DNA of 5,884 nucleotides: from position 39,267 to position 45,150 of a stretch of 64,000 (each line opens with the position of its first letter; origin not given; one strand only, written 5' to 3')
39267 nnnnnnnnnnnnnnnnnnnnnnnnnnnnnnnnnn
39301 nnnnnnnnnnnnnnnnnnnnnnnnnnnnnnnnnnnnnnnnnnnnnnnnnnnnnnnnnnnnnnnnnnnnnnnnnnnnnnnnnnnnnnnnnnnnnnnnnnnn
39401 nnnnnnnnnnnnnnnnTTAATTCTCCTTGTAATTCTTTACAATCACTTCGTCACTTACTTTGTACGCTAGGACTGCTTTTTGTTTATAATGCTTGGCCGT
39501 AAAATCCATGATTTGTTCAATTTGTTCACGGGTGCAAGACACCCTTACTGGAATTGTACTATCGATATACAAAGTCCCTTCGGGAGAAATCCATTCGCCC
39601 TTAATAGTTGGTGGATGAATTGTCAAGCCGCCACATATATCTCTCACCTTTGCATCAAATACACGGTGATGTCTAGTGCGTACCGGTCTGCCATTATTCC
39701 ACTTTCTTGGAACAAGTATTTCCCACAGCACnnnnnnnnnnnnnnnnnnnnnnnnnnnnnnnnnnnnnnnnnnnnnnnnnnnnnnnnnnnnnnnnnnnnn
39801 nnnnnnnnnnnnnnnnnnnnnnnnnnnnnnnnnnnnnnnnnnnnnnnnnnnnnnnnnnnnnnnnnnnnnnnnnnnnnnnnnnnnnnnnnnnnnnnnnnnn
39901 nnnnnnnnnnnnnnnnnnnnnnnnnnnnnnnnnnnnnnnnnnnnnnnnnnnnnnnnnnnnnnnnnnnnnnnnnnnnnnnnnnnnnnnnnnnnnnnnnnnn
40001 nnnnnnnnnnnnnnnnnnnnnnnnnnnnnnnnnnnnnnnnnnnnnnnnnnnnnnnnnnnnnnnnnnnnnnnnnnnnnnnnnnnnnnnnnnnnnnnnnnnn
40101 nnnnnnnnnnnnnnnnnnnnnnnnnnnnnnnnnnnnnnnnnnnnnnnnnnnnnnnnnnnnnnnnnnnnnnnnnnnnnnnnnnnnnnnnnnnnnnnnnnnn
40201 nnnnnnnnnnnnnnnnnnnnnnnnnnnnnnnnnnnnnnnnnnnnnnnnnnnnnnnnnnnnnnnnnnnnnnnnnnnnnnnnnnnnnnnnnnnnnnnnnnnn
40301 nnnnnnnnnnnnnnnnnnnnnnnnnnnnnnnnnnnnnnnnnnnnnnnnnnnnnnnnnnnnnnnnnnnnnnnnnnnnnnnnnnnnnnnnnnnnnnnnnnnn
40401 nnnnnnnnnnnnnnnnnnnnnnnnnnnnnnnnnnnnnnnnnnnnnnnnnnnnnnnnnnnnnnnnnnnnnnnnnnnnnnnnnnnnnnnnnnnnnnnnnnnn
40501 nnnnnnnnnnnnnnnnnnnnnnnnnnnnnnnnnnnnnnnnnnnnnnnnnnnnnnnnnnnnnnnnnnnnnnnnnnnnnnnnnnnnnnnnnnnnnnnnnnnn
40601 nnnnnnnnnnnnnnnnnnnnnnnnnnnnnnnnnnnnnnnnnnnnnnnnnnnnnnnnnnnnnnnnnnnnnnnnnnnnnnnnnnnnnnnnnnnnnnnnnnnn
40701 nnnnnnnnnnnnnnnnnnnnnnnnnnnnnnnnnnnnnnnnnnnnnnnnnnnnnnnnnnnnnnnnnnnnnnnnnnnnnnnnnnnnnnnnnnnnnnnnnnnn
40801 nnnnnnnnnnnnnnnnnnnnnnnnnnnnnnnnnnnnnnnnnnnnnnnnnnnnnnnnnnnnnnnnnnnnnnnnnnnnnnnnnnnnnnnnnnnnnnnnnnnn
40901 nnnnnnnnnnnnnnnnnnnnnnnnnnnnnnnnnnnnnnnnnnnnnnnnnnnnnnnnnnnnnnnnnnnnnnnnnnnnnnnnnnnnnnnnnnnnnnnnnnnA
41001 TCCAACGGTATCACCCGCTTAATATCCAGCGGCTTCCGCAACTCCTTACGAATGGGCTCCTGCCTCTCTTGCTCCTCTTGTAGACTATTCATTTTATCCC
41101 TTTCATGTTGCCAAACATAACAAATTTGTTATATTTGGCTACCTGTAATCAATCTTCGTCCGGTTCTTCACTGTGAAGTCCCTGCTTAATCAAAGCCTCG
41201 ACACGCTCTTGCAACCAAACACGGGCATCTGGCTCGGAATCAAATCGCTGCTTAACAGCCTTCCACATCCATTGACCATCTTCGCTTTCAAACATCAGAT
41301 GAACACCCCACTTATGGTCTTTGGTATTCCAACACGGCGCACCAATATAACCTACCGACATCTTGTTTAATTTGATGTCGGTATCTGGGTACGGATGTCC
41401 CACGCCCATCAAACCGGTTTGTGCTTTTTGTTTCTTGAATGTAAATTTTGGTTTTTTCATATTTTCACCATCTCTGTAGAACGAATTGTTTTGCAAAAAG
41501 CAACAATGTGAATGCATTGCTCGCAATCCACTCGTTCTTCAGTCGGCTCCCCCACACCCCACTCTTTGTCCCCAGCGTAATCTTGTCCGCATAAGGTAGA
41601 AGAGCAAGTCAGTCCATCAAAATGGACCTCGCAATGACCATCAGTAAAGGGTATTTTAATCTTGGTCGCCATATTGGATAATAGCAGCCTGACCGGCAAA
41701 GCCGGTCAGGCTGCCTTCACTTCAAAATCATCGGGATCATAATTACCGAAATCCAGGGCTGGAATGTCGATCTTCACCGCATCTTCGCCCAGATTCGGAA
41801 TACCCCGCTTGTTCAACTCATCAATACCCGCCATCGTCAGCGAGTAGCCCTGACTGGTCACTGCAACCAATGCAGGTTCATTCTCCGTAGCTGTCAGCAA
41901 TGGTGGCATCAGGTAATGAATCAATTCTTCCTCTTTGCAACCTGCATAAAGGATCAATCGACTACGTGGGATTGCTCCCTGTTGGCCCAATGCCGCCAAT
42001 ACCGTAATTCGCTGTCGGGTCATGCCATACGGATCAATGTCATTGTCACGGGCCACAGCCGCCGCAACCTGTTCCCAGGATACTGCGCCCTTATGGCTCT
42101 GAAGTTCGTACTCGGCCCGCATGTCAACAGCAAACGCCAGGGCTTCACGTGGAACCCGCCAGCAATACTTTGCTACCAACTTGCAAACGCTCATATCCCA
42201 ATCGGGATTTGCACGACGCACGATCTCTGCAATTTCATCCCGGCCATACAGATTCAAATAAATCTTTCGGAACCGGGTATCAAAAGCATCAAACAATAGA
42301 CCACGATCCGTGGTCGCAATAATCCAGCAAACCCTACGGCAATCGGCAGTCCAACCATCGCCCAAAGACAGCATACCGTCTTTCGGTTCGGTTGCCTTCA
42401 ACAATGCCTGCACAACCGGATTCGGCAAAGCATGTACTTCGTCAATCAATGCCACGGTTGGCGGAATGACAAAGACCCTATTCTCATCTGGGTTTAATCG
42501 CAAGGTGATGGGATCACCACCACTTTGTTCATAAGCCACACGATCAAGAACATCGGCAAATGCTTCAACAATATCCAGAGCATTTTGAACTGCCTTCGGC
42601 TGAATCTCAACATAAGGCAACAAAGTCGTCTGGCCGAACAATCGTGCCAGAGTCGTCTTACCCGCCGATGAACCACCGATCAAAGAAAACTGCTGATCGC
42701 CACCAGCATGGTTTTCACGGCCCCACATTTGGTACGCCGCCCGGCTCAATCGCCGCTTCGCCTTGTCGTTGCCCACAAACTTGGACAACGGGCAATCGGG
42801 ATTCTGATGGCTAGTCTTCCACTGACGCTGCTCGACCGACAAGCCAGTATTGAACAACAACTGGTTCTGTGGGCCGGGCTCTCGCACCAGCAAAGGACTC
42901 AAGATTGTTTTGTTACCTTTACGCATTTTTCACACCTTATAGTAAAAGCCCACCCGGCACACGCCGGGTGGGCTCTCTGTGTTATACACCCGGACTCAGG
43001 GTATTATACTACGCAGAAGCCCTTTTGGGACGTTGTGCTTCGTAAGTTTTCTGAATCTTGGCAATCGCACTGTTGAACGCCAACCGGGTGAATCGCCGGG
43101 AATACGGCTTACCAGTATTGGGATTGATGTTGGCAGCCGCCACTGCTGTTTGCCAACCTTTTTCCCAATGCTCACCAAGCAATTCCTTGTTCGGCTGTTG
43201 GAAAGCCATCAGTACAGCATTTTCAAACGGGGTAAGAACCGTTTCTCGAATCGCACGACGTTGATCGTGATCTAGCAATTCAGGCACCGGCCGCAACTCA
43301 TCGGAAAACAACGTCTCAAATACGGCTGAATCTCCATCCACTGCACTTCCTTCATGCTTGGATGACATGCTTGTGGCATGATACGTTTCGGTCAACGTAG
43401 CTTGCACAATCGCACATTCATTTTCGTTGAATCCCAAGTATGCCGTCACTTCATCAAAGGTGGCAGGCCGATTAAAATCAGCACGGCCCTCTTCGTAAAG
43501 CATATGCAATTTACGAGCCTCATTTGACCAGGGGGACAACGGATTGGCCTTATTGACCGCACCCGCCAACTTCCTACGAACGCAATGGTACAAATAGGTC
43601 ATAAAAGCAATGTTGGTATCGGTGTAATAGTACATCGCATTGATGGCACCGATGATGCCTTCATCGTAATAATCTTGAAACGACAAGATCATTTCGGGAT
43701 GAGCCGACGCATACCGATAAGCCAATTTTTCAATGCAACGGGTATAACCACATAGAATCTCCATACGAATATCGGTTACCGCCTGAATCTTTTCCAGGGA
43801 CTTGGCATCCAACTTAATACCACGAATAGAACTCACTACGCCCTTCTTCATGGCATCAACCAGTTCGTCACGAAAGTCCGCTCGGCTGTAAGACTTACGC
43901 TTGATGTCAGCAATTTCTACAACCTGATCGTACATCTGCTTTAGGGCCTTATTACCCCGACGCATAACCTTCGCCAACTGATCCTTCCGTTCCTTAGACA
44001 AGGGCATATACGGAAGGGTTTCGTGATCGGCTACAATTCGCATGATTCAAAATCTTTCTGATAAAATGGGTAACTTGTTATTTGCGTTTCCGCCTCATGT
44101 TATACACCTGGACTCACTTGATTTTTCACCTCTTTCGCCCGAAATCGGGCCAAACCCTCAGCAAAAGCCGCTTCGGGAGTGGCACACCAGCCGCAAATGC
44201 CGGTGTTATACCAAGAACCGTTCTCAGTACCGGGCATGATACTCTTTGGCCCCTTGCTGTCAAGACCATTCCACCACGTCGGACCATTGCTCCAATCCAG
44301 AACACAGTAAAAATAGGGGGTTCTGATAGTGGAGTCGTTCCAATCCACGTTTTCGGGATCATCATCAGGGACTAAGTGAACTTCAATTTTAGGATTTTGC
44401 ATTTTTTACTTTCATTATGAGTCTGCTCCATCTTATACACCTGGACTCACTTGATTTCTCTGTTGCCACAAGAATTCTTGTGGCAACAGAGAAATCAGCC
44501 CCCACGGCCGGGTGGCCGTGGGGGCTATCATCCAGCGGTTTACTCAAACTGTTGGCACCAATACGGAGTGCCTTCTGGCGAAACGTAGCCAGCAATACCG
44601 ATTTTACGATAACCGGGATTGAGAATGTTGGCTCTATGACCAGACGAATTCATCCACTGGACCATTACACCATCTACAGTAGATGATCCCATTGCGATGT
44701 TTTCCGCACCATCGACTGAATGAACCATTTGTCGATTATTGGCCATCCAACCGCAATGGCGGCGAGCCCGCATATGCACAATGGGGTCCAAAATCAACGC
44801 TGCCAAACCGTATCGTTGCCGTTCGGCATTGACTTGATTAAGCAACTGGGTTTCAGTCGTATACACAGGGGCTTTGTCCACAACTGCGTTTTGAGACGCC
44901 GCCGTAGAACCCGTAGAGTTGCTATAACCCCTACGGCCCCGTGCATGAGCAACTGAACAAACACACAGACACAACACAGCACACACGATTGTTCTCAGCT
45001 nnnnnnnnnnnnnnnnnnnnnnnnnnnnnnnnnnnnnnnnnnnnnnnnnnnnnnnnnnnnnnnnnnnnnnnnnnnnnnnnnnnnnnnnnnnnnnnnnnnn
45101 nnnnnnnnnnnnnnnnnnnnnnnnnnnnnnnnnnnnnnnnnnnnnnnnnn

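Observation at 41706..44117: Phage-encoded sigma-70-family factor adjacent to a RuvB-like AAA+ ATPase, each preceded by the 20-bp element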

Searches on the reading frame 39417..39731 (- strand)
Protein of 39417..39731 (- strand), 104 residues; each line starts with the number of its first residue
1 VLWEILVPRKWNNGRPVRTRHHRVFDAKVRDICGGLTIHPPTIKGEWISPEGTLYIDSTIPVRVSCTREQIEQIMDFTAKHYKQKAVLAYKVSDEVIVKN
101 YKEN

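Call 76: search_protein_families(library=pfam, proteins=[window:39417-39731:-], max_evalue=0.01)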
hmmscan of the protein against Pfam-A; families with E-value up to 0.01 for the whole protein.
window:39417-39731:- (104 aa): 1 family
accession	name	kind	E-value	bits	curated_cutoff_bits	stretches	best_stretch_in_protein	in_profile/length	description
PF23780.1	S-AdoMet_lyase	-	0.0057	17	28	1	57-96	52-91/133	S-Adenosylmethionine lyase family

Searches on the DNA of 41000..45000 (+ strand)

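Call 6: search_dna_similar(query=window:41000-45000:+, collection=phages, mode=near)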
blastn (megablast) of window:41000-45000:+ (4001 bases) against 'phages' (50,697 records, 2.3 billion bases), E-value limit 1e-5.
No match.
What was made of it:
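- Tried and rejected: Nucleotide search of the region against GenBank phages found no match (call 6).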
